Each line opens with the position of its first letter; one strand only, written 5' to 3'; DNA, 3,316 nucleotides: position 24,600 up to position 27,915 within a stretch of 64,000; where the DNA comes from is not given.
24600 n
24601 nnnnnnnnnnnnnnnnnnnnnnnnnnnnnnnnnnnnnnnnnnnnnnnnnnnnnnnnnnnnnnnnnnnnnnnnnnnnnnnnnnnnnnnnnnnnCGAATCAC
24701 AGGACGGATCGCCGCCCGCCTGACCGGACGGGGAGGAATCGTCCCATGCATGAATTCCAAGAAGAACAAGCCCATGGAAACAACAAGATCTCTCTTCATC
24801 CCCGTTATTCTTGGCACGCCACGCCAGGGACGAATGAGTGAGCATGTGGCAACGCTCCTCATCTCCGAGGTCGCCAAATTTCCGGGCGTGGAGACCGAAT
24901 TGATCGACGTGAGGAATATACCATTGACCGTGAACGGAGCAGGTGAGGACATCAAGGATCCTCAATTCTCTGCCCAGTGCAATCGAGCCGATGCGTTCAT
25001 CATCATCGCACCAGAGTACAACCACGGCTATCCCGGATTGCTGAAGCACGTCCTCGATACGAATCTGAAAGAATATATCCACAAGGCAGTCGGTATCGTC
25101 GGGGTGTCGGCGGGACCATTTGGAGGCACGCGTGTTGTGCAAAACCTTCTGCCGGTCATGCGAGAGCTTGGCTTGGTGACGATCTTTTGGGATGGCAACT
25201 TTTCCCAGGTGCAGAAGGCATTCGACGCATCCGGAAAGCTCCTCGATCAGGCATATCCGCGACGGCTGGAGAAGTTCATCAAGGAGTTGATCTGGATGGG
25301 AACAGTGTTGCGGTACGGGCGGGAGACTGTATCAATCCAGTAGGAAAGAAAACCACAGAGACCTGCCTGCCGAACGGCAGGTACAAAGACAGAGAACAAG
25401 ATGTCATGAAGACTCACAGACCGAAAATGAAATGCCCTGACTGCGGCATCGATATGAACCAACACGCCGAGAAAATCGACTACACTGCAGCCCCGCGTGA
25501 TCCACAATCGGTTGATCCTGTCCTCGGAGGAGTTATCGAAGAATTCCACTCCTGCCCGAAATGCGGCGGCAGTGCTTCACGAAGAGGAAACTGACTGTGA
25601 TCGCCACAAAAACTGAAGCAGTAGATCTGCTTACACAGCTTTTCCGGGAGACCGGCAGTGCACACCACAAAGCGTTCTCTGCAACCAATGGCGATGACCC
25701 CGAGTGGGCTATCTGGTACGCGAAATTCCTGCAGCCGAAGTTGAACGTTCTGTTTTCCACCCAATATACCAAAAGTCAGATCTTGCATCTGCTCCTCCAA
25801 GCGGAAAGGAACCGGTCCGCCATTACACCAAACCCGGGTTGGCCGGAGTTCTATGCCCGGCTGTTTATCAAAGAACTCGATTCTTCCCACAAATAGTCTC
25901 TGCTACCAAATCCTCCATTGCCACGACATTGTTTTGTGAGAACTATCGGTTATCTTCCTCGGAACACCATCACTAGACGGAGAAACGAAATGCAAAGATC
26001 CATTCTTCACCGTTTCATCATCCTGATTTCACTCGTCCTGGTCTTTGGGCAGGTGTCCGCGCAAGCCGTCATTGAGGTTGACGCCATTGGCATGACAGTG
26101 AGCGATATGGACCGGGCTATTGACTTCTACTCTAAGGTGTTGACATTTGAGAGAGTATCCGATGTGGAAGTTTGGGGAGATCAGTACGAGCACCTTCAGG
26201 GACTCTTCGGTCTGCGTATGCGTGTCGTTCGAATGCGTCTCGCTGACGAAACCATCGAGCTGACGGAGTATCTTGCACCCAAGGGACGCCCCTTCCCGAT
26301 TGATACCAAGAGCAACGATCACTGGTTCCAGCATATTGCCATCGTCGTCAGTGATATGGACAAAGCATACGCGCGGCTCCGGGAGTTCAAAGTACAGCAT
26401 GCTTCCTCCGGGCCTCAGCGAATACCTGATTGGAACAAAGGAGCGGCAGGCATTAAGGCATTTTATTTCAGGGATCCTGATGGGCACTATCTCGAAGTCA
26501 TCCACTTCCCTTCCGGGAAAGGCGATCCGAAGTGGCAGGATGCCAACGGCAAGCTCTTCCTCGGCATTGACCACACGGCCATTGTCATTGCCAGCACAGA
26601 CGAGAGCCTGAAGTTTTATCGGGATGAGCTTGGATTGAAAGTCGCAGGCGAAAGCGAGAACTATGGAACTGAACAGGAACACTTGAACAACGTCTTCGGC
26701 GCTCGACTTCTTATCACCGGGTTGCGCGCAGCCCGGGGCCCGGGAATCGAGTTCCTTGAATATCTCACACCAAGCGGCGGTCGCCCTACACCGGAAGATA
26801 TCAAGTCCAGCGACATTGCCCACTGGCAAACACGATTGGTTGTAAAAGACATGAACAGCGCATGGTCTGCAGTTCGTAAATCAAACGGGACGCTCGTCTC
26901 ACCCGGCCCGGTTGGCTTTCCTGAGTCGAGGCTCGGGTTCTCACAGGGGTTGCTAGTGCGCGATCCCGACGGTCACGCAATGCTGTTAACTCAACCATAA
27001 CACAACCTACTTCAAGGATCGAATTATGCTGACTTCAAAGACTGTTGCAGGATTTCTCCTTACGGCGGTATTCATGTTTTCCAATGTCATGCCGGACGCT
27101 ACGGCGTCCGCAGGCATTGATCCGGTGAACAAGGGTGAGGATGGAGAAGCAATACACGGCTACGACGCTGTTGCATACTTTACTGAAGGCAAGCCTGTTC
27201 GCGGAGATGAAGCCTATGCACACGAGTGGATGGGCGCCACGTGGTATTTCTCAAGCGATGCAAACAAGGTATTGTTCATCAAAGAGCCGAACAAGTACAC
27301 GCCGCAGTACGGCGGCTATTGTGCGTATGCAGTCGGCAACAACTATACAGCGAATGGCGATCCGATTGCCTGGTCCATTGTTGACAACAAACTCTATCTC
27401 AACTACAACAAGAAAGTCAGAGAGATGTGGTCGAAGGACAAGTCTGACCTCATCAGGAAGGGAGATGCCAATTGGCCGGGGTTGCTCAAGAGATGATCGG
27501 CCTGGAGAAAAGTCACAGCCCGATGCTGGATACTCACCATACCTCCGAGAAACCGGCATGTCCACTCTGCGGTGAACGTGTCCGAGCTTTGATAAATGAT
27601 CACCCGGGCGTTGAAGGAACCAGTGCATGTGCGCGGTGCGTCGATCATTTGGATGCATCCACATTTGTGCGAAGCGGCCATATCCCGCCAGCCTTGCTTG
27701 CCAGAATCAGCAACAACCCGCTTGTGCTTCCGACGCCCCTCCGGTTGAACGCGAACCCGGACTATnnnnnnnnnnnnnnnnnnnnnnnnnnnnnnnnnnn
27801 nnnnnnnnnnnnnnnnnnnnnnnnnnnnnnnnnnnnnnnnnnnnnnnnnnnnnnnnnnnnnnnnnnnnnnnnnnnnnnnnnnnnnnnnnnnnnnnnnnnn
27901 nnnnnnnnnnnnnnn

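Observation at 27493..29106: Cytoplasmic subtilase fused to a glycogen-binding CBM48 (AMPK-beta-like) domain and an N-terminal Cys4 motif, heading a sugar-catabolic cluster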

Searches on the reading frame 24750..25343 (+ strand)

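Call 3: search_protein_families(library=pfam, proteins=[window:24750-25343:+], max_evalue=0.01)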
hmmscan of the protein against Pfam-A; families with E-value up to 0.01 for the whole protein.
window:24750-25343:+ (197 aa): 2 families
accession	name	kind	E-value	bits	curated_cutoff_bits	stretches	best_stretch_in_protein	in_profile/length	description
PF03358.20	FMN_red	-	6e-26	91.3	24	1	19-145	5-140/152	NADPH-dependent FMN reductase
PF02525.22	Flavodoxin_2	-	1.5e-05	25.3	27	1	19-104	5-102/198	Flavodoxin-like fold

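Call 52: search_protein_families(library=ncbifam, proteins=[window:24750-25343:+], max_evalue=0.00001)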
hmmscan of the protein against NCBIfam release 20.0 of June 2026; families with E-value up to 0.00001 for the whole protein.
window:24750-25343:+ (197 aa): 1 family
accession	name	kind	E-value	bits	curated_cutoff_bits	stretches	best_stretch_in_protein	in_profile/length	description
TIGR03566.1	FMN_reduc_MsuE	equivalog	1.7e-06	27.9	212.5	1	28-104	13-93/174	FMN reductase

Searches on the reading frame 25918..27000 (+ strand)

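Call 3: search_protein_families(library=pfam, proteins=[window:25918-27000:+], max_evalue=0.01)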
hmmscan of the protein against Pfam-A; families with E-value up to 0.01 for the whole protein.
window:25918-27000:+ (360 aa): 6 families
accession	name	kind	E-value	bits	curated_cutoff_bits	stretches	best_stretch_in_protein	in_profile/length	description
PF00903.31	Glyoxalase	-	3.1e-26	92.6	20.6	2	55-194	3-121/121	Glyoxalase/Bleomycin resistance protein/Dioxygenase superfamily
PF13669.12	Glyoxalase_4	-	1.1e-10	42.2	27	1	57-168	3-100/109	Glyoxalase/Bleomycin resistance protein/Dioxygenase superfamily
PF12681.13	Glyoxalase_2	-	0.00023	21.5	30.1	0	222-245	6-29/118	Glyoxalase-like domain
PF18029.7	Glyoxalase_6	-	0.00034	21.7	23.6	0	59-194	4-105/106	Glyoxalase-like domain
PF22677.2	Ble-like_N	-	0.0004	20.5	24.5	0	228-244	13-29/41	Bleomycin resistance protein-like N-terminal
PF13468.12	Glyoxalase_3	-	0.003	18.1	25.1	0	137-198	1-55/176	Glyoxalase-like domain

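Call 52: search_protein_families(library=ncbifam, proteins=[window:25918-27000:+], max_evalue=0.00001)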
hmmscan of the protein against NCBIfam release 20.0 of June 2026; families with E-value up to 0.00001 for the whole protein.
window:25918-27000:+ (360 aa): 16 families
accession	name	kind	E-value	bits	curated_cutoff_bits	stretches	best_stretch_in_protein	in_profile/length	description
TIGR00068.2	glyox_I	equivalog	1.4e-11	44.5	120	1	59-196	7-139/143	lactoylglutathione lyase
TIGR03081.1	metmalonyl_epim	equivalog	2.7e-10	40.9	114.95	0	54-167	2-104/129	methylmalonyl-CoA epimerase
NF000496.2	Fos_GSH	equivalog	1.9e-09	37.7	180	0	159-194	79-114/136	fosfomycin resistance glutathione transferase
NF000124.1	fos-Vibrio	exception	2.6e-09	37.3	250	0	214-244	2-32/132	FosG/FosC2-related fosfomycin resistance glutathione transferase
NF050075.1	SMU1112c_YaeR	equivalog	4.8e-09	36.5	140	0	53-194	3-123/125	SMU1112c/YaeR family gloxylase I-like metalloprotein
NF003152.0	PRK04101.1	equivalog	1.4e-08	35.1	171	0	134-194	61-116/139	metallothiol transferase FosB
NF050074.1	glyox_I_GloA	exception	2.2e-08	34.3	165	0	59-195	7-120/121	lactoylglutathione lyase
NF038306.1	fosM_gen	equivalog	5.3e-07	30.1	255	0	134-194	60-115/137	FosM family fosfomycin resistance protein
NF033405.1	FosLL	exception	8.2e-07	29.4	270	0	169-194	85-110/135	fosfomycin resistance glutathione transferase FosLL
TIGR02295.1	HpaD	equivalog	8.8e-07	28.4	321.4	0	161-249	81-172/298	3,4-dihydroxyphenylacetate 2,3-dioxygenase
NF051469.1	fosA13_fam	exception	1.3e-06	28.4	290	0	167-194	86-113/136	FosA13 family fosfomycin resistance glutathione transferase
NF000221.4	FosA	exception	1.9e-06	27.9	250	0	168-194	88-114/137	FosA family fosfomycin resistance glutathione transferase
NF000493.1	Fos_BSH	exception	3.3e-06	27.6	240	0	135-194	61-115/137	FosB/FosD family fosfomycin resistance bacillithiol transferase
NF000094.1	354827590_fosA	exception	3.9e-06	27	275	0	157-194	77-111/135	FosA family fosfomycin resistance glutathione transferase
NF008551.0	PRK11478.1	equivalog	5.7e-06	26.8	148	0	53-194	6-126/129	VOC family protein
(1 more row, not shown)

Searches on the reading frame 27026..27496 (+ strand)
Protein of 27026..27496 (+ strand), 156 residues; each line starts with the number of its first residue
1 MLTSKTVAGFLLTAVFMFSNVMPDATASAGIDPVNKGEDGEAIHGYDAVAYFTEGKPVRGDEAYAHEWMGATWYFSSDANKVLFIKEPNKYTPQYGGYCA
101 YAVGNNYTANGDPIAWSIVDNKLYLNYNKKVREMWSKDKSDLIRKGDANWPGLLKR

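Call 3: search_protein_families(library=pfam, proteins=[window:27026-27496:+], max_evalue=0.01)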
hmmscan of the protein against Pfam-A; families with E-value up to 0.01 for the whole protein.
window:27026-27496:+ (156 aa): 1 family
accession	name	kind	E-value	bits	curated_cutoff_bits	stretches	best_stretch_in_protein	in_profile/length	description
PF04945.19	YHS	-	6.1e-10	39.4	30.3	1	49-94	1-46/47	YHS domain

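Call 6: search_protein_families(library=ncbifam, proteins=[window:27026-27496:+], max_evalue=0.01)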
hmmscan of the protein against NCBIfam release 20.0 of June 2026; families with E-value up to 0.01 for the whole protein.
window:27026-27496:+ (156 aa): 1 family
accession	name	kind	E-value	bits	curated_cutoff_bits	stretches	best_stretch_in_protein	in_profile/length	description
NF041384.1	YHS_seleno_dom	subfamily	9.4e-48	161.2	70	1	41-151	2-112/113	YHS domain-containing (seleno)protein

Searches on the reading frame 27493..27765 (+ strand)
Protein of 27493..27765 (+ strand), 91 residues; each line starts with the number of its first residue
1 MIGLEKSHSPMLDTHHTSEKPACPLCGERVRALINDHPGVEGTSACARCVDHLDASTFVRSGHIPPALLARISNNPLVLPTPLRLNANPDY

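Call 21: search_protein_families(library=pfam, proteins=[window:27493-27765:+], max_evalue=1)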
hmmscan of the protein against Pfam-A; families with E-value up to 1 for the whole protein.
seq(91 aa): 8 families
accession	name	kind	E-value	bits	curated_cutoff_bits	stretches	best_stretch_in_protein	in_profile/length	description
PF23545.1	Zn_ribbon_HMPTM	-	0.0098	15.9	27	0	43-64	6-27/45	HMPTM N-terminal zinc ribbon domain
PF25206.1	DUF7836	-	0.014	15.6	26.7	1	22-61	9-48/59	Domain of unknown function (DUF7836)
PF14169.11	YdjO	-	0.014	15.5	27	1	11-29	30-48/59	Cold-inducible protein YdjO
PF12760.12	Zn_ribbon_IS1595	-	0.031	14.7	25.4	1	20-50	18-44/46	Transposase zinc-ribbon domain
PF14447.12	Prok-RING_4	-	0.073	13.4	27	1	18-31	28-41/46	Prokaryotic RING finger family 4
PF08273.17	Zn_Ribbon_Prim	-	0.08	13.7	23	1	22-49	5-31/37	Zinc-binding domain of primase-helicase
PF24921.1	RING_XB3-XBAT31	-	0.081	13.4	50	1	9-29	34-54/57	E3 ubiquitin-protein ligase XB3/XBAT31 RING finger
PF24460.1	DUF7575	-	0.5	10.2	28.5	0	19-29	2-12/28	Domain of unknown function (DUF7575)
